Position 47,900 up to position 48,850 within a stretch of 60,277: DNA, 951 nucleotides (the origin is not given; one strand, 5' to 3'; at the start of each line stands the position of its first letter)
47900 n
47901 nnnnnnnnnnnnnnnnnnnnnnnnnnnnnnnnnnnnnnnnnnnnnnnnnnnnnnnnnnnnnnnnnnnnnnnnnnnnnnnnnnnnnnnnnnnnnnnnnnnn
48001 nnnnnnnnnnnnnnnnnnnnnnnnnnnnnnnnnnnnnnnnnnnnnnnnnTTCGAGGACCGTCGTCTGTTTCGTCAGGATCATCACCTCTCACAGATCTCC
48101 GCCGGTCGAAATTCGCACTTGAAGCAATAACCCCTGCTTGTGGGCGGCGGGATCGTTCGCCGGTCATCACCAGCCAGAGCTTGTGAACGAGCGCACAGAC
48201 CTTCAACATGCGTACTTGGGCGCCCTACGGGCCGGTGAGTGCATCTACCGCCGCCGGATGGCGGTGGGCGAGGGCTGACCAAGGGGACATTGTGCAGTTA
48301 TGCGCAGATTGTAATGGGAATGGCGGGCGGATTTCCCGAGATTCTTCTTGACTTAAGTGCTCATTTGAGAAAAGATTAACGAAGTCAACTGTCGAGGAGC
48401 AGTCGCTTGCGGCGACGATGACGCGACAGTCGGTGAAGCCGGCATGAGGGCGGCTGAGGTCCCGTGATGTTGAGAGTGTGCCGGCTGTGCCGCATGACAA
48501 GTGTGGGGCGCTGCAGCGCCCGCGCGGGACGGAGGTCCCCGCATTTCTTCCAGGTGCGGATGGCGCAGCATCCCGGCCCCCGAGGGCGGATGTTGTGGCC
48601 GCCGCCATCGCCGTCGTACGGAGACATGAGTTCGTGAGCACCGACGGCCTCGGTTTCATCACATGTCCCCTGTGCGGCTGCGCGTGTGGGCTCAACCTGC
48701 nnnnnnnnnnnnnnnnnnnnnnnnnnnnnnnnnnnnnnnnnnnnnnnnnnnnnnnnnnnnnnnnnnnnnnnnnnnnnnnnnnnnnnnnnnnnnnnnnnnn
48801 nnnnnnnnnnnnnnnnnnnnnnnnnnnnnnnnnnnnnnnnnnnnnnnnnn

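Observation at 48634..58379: Chimeric energy-converting [NiFe]-hydrogenase operon: Hyc-type membrane core plus sulfhydrogenase beta/gamma-like NAD(P)H module plus a dead FdhH-like subunit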

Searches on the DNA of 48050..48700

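Call 66: search_rna_families(source=window, start=48050, end=48700, threshold=evalue, max_evalue=1)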
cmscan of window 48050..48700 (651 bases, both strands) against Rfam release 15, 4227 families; matches with E-value up to 1: 0.
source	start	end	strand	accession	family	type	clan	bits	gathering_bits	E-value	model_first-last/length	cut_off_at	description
